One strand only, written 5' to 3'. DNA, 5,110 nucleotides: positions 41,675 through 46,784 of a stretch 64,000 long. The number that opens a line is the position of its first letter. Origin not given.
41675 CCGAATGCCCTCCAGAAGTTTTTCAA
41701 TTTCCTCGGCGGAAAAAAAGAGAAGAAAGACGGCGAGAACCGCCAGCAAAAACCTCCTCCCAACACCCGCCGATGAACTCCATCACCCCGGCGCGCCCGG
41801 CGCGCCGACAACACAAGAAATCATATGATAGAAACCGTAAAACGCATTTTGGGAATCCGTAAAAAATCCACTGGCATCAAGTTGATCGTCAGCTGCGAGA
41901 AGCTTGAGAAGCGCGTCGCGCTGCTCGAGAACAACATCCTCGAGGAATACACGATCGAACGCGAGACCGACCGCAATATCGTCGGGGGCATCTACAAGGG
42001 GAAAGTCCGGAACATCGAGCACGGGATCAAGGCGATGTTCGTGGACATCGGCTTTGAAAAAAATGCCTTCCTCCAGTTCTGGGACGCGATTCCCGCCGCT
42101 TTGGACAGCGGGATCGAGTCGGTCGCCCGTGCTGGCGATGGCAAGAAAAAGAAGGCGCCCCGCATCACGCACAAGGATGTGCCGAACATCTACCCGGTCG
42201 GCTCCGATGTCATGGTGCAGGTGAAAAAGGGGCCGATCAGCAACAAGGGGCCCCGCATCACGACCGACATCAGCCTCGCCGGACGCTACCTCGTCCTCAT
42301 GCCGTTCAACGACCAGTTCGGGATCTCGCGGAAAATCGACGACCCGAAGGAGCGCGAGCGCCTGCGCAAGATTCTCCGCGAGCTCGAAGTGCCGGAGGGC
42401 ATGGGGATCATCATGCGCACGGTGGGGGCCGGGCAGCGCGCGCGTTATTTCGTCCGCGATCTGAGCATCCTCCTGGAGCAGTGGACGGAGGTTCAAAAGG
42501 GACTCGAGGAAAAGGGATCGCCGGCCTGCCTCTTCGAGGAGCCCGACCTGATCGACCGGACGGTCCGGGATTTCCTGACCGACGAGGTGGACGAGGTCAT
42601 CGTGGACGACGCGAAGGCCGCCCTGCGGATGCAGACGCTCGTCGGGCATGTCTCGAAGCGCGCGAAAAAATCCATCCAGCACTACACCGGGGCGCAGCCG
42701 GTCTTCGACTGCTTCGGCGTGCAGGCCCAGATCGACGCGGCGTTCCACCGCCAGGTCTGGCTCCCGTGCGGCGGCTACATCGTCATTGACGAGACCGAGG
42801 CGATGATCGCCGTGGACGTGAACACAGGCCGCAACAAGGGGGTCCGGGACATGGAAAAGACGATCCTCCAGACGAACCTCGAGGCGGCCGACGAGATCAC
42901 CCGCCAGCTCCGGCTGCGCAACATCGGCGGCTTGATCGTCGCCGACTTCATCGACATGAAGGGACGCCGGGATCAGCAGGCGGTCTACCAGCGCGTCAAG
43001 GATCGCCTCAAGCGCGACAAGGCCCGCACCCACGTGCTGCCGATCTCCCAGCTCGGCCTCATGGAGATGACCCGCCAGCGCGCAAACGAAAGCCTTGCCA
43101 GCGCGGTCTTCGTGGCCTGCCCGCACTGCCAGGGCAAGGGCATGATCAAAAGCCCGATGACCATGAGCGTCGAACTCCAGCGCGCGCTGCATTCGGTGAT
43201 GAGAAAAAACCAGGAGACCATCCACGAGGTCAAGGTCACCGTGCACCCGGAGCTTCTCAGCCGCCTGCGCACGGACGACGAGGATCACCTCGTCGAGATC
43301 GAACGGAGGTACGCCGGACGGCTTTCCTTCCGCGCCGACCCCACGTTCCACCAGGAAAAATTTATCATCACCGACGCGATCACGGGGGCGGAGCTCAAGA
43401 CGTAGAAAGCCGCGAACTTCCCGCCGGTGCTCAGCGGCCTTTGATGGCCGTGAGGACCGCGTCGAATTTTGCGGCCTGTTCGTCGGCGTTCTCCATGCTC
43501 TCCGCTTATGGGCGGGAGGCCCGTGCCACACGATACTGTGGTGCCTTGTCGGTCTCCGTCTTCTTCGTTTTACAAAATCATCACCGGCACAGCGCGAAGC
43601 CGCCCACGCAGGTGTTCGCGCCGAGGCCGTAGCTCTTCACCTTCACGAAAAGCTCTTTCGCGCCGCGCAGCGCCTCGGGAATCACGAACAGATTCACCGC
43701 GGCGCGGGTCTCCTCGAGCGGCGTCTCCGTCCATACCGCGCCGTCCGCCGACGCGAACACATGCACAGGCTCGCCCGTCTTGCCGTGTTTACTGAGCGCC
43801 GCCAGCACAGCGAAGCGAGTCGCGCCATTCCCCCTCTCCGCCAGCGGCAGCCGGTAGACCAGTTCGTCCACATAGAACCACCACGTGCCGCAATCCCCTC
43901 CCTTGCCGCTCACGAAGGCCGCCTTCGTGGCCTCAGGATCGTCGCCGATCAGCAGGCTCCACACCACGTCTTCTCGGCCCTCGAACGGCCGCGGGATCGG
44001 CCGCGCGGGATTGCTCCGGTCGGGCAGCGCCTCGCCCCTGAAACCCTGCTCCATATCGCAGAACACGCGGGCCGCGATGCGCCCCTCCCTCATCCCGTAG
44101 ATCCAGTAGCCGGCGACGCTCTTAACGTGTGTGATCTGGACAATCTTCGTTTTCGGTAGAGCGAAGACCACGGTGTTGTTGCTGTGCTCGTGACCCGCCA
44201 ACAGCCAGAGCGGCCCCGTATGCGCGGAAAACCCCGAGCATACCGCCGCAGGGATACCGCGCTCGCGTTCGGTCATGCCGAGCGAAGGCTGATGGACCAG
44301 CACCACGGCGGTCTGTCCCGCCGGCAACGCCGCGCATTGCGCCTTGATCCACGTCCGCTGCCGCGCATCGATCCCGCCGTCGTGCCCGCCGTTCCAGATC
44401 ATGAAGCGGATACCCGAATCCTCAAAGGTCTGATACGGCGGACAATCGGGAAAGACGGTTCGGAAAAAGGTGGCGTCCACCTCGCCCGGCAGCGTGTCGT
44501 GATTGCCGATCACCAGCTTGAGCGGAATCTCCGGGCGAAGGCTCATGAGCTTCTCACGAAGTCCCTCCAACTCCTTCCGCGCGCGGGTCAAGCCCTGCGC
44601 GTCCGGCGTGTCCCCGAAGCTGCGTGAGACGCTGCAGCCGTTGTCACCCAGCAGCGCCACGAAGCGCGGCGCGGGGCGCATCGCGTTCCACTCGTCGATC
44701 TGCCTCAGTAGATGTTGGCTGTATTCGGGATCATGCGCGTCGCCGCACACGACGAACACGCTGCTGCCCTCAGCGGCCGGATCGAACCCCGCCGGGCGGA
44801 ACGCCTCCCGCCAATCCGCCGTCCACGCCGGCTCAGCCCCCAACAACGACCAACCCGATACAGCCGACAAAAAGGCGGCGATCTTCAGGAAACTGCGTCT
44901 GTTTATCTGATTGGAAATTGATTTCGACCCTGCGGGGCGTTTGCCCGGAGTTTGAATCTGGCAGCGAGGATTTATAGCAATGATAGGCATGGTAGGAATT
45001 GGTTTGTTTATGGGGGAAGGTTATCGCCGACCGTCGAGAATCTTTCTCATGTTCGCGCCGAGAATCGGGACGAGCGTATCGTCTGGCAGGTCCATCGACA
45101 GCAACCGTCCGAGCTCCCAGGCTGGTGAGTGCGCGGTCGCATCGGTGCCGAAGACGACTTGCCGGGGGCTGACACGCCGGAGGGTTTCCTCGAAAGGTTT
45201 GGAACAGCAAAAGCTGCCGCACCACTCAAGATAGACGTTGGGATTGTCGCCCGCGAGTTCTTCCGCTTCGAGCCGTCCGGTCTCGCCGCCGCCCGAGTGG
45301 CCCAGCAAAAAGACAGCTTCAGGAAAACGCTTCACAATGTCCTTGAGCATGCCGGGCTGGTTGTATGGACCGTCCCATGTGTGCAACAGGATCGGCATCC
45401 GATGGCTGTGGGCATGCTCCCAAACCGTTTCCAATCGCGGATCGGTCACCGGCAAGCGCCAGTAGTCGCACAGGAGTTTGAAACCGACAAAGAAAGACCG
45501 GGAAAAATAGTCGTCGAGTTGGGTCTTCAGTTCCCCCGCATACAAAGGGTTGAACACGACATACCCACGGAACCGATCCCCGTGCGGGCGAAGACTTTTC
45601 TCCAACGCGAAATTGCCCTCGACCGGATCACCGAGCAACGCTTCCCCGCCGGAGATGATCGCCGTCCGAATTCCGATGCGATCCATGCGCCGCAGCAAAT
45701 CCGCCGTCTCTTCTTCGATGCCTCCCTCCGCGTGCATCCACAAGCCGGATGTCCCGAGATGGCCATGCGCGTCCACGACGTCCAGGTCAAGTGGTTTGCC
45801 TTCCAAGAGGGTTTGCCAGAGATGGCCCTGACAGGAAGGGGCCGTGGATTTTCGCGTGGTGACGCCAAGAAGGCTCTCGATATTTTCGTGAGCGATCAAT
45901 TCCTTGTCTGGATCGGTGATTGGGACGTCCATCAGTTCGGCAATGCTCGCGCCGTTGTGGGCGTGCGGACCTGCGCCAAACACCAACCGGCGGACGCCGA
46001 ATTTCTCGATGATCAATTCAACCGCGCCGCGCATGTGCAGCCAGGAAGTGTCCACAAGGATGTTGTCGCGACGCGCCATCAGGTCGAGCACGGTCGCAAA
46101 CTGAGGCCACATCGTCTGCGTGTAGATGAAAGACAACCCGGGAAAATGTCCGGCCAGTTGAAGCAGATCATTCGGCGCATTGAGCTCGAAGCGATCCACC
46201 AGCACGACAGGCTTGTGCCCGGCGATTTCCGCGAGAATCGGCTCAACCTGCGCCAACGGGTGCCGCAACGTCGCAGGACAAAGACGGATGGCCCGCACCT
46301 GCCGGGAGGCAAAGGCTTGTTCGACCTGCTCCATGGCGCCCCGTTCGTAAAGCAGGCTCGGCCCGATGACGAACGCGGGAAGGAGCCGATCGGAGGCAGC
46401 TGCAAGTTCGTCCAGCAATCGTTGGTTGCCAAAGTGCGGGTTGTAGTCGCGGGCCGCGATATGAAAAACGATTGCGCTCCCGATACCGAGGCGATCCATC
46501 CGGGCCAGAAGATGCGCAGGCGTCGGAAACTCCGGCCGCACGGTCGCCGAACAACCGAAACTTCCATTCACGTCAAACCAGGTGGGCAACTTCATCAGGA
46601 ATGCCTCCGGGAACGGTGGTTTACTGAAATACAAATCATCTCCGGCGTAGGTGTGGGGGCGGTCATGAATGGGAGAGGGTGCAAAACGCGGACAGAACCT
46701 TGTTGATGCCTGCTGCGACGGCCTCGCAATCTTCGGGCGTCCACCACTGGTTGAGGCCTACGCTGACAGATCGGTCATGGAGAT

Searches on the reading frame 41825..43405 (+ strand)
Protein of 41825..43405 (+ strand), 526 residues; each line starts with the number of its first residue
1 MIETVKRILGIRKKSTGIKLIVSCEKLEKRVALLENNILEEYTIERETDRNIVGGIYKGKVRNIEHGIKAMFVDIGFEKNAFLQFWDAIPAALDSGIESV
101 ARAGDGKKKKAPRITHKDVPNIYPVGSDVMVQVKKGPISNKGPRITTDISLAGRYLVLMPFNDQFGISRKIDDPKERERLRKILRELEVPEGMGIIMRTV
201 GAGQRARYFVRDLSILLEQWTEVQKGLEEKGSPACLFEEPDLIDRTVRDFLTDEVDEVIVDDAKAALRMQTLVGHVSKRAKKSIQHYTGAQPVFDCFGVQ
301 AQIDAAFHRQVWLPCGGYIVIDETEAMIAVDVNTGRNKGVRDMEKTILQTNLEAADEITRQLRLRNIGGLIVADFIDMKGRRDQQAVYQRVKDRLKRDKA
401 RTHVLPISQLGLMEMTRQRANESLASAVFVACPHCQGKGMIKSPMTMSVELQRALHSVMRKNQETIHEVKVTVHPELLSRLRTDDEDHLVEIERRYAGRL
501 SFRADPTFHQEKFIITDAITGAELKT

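Call 74: search_protein_families(library=pfam, proteins=[window:41825-43405:+], max_evalue=0.00001)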
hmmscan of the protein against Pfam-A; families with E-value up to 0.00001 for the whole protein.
window:41825-43405:+ (526 aa): 2 families
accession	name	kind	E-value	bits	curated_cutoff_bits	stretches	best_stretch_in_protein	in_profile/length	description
PF10150.14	RNase_E_G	-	1.9e-101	339.4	25.5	1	150-419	1-269/270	Ribonuclease E/G family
PF20833.2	RNase_E_G_Thio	-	1.9e-10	41.2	26.8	1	432-516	2-84/86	RNase E/G, Thioredoxin-like domain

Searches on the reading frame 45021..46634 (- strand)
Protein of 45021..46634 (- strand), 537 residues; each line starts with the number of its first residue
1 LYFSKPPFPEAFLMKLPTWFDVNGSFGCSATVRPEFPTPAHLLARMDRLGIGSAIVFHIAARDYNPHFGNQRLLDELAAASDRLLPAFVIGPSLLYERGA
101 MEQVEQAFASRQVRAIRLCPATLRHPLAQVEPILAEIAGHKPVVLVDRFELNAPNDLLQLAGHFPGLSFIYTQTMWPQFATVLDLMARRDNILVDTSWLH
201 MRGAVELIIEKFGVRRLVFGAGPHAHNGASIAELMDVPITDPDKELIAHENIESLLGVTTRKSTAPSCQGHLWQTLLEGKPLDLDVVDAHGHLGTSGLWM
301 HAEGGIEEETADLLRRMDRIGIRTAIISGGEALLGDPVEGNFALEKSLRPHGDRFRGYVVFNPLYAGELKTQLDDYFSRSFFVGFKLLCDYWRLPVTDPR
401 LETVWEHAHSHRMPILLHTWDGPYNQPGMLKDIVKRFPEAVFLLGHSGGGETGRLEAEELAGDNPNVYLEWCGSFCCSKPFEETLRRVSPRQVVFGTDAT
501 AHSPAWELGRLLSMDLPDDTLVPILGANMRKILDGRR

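Call 74: search_protein_families(library=pfam, proteins=[window:45021-46634:-], max_evalue=0.00001)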
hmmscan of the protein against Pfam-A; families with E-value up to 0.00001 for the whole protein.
window:45021-46634:- (537 aa): 1 family
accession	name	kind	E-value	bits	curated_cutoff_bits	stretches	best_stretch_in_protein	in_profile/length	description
PF04909.20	Amidohydro_2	-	1.6e-28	100.7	26.4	2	350-532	75-286/289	Amidohydrolase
